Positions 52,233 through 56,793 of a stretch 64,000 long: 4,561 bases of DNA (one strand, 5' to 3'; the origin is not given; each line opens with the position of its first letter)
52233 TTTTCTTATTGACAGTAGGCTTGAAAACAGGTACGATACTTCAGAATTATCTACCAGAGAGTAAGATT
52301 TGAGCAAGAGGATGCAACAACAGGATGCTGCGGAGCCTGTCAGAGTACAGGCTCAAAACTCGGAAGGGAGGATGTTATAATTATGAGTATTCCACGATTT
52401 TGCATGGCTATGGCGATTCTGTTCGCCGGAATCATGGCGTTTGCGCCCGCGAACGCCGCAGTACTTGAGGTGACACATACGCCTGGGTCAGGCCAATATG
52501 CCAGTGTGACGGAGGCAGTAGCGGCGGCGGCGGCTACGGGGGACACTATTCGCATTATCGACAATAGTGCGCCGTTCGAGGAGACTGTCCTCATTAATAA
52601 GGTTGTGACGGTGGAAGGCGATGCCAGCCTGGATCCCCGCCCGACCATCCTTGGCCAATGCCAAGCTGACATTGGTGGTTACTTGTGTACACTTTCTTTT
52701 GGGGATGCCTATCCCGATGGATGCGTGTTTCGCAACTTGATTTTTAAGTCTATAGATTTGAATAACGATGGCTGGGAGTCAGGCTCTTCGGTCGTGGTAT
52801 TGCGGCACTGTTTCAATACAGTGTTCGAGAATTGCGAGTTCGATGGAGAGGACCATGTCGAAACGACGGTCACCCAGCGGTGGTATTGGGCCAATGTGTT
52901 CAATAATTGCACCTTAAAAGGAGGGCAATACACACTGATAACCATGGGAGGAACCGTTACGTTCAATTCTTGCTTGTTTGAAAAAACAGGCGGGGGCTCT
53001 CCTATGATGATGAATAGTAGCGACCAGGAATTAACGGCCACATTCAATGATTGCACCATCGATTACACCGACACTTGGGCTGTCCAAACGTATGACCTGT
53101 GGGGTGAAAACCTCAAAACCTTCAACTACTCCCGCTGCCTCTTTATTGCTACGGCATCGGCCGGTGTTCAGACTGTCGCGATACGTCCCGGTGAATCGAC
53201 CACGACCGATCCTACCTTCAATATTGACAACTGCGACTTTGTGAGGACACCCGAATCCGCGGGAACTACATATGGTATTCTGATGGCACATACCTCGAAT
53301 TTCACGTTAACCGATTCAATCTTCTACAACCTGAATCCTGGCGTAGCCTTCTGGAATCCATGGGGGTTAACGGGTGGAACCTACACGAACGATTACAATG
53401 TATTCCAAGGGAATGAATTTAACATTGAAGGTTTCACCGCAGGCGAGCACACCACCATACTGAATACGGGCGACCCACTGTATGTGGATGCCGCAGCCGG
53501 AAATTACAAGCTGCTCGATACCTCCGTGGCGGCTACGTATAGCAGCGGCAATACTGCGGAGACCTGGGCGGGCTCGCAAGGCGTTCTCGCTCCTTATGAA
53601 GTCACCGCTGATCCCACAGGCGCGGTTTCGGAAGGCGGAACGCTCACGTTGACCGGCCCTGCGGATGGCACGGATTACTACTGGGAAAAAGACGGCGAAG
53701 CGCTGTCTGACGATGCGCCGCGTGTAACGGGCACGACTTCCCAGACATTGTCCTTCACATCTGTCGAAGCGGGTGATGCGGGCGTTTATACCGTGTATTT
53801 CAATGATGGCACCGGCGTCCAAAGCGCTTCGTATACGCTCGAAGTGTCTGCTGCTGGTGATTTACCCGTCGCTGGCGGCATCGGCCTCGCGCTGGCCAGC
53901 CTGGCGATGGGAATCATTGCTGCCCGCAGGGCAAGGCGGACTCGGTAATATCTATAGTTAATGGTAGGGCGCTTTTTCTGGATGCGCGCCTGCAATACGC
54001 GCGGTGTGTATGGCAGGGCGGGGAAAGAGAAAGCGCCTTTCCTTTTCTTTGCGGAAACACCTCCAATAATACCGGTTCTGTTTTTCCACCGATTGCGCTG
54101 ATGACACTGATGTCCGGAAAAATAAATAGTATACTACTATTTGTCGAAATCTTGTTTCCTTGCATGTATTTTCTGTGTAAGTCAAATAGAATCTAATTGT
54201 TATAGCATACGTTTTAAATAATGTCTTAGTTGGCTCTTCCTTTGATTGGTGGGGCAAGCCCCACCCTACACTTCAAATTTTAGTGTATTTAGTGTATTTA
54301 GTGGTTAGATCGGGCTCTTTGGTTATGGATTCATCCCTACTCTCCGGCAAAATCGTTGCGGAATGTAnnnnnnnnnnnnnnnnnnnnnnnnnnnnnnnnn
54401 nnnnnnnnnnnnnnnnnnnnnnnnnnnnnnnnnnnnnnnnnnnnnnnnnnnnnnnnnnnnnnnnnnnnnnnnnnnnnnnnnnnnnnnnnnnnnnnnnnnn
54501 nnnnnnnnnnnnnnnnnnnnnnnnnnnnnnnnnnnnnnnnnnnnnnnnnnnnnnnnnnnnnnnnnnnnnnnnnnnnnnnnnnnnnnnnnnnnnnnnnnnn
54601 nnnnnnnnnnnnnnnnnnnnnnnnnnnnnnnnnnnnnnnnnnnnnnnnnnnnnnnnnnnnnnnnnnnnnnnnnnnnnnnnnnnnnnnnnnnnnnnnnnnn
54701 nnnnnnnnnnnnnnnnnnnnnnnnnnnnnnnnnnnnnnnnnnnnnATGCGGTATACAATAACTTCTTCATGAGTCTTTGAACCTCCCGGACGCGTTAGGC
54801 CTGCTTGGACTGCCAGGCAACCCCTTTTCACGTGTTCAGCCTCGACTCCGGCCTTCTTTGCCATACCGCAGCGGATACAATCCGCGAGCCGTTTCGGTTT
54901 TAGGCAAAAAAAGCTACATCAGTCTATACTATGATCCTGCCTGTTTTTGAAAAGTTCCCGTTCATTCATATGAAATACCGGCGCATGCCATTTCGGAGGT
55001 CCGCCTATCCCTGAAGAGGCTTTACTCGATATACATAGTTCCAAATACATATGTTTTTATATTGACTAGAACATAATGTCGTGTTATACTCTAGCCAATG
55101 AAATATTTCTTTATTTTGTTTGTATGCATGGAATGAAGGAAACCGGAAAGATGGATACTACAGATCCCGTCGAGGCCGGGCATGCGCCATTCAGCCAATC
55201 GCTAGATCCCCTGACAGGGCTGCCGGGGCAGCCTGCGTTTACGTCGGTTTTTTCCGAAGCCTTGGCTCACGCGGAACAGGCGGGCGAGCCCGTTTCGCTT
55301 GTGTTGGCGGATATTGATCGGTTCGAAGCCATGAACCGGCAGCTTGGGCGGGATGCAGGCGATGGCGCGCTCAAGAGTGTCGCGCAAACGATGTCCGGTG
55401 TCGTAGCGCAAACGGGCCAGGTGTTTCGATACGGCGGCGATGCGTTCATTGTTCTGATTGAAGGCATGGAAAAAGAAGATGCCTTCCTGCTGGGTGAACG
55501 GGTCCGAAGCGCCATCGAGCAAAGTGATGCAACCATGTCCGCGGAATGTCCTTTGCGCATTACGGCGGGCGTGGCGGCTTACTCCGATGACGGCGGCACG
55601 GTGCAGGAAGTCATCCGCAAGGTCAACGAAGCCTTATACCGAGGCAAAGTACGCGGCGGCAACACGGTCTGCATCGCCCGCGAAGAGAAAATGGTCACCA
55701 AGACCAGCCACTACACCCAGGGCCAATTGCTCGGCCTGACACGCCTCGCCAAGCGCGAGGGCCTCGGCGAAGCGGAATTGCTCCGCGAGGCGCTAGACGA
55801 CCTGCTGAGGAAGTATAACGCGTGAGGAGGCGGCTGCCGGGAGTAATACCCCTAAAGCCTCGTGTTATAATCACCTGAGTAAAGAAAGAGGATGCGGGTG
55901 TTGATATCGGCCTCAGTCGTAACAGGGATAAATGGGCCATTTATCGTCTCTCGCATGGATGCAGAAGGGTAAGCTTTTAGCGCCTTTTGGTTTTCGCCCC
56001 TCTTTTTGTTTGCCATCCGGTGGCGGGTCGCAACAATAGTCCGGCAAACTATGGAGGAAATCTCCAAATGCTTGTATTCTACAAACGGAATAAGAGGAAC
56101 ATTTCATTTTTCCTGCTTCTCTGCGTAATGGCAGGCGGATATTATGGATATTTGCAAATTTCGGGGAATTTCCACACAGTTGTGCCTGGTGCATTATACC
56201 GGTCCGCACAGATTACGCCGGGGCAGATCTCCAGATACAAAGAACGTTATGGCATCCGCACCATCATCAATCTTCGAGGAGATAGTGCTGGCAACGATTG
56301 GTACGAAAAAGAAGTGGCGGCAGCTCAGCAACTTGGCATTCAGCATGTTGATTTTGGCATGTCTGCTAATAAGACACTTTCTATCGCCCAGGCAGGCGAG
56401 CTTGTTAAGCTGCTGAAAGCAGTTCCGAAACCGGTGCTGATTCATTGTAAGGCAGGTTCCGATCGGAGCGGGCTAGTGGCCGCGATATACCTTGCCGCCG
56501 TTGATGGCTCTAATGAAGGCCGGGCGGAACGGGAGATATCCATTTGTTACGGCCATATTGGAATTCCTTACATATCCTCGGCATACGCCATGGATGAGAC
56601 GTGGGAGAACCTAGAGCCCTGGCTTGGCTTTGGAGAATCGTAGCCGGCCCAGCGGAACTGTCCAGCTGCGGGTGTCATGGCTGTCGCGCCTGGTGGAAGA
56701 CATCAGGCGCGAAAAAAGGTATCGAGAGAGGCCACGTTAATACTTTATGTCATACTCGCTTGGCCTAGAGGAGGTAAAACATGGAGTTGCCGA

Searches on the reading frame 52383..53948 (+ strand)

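Call 91: search_protein_families(library=pfam, proteins=[window:52383-53948:+], max_evalue=0.0001)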
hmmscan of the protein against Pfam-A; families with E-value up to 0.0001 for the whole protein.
window:52383-53948:+ (521 aa): 4 families
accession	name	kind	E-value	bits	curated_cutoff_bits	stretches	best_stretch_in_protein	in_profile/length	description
PF13229.12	Beta_helix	-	2.8e-08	34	25.9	1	127-264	15-144/158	Right handed beta helix region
PF17161.10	DUF5123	-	6.8e-08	34.1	35.1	1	279-385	1-106/113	Domain of unknown function (DUF5123)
PF07679.22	I-set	-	5.9e-06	26.7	23.7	1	414-488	11-90/90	Immunoglobulin I-set domain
PF13927.12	Ig_3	-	1.6e-05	25.7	30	1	407-471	4-74/78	Immunoglobulin domain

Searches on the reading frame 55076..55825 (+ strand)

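Call 91: search_protein_families(library=pfam, proteins=[window:55076-55825:+], max_evalue=0.0001)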
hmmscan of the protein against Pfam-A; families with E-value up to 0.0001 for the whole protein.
window:55076-55825:+ (249 aa): 1 family
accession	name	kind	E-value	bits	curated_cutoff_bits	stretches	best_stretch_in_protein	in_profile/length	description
PF00990.26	GGDEF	-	2.2e-33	115.7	23.8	1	43-196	3-160/161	Diguanylate cyclase, GGDEF domain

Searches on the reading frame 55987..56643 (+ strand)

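Call 91: search_protein_families(library=pfam, proteins=[window:55987-56643:+], max_evalue=0.0001)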
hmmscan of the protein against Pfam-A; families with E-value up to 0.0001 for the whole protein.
window:55987-56643:+ (218 aa): 6 families
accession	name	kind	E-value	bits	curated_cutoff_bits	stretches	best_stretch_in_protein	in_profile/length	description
PF13350.11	Y_phosphatase3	-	3.2e-11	44.1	22.2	1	63-174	21-155/240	Tyrosine phosphatase family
PF22784.1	PTP-SAK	-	1.4e-09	38.6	27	1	61-176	3-115/153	Swiss Army Knife protein, DSP-PTPase phosphatase domain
PF22741.1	PTP-NADK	-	1.6e-08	34.6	27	1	69-174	29-134/163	DSP-PTPase phosphatase fused to NAD+ Kinase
PF00782.25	DSPc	-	1.9e-07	31.4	33.5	1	84-171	13-97/133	Dual specificity phosphatase, catalytic domain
PF22785.1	Tc-R-P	-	2.1e-07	31.9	27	1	86-169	20-101/106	Polymorphic toxin system, DSP-PTPase phosphatase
PF03162.18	Y_phosphatase2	-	1.2e-05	25.4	27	1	61-167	6-111/165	Tyrosine phosphatase family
